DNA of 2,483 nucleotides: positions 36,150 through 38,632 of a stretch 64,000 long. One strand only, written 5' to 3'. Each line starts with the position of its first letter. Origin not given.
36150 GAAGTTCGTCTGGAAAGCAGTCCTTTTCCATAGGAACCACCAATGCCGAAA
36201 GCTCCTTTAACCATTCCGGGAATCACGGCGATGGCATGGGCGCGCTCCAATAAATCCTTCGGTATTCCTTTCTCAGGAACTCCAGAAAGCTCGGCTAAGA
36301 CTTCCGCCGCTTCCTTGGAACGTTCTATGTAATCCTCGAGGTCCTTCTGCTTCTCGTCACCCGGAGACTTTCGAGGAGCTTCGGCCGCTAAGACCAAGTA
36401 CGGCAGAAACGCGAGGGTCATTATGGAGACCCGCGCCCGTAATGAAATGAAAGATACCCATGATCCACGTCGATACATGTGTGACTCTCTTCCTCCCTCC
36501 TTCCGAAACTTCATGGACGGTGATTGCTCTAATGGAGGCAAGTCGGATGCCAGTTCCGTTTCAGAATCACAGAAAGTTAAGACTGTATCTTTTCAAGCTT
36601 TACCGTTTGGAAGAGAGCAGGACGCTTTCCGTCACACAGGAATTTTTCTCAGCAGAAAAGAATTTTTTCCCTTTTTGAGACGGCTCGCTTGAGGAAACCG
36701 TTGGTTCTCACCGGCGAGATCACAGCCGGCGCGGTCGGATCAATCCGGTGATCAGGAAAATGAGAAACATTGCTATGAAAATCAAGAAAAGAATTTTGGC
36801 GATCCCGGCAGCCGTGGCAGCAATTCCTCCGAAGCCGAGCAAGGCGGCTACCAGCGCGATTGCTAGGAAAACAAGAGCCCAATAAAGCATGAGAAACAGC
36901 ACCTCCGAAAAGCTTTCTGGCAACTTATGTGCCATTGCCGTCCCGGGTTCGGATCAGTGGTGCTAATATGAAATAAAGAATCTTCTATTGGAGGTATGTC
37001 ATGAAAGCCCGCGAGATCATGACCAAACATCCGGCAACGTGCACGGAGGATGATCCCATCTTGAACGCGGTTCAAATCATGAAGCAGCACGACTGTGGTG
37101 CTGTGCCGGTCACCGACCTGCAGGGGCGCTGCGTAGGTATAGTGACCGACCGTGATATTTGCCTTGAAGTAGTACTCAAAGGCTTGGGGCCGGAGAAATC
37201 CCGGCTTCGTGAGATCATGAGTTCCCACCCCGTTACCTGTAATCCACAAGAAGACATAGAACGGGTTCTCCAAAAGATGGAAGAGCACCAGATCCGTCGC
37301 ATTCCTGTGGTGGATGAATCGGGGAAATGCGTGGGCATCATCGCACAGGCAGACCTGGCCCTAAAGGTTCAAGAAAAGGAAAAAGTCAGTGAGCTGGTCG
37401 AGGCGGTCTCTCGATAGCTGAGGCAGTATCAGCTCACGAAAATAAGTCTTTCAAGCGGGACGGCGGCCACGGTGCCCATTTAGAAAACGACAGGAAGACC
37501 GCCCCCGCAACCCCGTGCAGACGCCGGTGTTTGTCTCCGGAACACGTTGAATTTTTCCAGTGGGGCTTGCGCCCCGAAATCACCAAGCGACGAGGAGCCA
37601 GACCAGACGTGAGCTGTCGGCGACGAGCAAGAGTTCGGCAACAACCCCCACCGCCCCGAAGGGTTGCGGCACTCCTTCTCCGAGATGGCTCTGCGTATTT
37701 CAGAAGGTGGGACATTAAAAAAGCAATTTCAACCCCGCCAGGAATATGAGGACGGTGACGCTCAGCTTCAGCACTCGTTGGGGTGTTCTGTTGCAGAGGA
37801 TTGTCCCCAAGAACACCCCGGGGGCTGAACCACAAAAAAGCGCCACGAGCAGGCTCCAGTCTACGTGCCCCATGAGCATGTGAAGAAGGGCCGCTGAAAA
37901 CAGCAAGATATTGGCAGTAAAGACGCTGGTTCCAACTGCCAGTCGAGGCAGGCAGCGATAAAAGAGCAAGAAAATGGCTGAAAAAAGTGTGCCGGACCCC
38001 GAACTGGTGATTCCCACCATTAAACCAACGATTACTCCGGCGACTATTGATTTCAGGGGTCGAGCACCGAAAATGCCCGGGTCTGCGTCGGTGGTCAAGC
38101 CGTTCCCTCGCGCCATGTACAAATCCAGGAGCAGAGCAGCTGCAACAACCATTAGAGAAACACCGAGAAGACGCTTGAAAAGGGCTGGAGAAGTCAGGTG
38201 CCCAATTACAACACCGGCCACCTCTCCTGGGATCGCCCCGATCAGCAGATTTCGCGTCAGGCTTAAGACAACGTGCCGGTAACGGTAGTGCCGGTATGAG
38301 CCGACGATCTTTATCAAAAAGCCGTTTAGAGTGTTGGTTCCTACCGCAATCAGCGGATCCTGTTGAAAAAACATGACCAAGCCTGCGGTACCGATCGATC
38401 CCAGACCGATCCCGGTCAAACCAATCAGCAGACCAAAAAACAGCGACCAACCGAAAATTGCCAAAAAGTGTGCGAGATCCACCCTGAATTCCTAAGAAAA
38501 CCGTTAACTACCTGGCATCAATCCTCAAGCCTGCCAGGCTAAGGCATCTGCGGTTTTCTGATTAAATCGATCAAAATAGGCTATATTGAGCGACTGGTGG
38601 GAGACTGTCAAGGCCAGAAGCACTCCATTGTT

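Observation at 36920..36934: Consensus sigma54 promoter embedded in a TGGCA-N7-TGCCA palindrome between the DUF1328 gene and a divergent CBS gene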

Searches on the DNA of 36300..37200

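Call 52: search_rna_families(source=window, start=36300, end=37200, threshold=evalue, max_evalue=1)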
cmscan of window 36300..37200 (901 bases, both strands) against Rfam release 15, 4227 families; matches with E-value up to 1: 0.
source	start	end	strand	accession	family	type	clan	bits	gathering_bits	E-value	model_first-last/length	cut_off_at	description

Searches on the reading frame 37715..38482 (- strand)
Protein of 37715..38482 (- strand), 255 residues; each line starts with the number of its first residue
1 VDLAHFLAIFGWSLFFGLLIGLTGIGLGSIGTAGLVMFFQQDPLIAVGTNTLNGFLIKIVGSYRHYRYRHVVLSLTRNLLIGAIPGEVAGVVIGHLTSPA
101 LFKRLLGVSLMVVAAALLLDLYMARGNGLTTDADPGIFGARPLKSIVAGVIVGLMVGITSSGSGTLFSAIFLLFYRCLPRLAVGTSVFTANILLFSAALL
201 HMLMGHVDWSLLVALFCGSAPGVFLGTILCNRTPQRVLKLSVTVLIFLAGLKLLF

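Call 9: search_protein_families(library=pfam, proteins=[window:37715-38482:-], max_evalue=0.01)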
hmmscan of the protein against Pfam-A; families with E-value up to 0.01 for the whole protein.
window:37715-38482:- (255 aa): 1 family
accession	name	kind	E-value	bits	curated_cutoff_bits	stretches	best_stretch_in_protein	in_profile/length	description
PF01925.25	TauE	-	9.5e-36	124.1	32.6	1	10-253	2-237/237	Sulfite exporter TauE/SafE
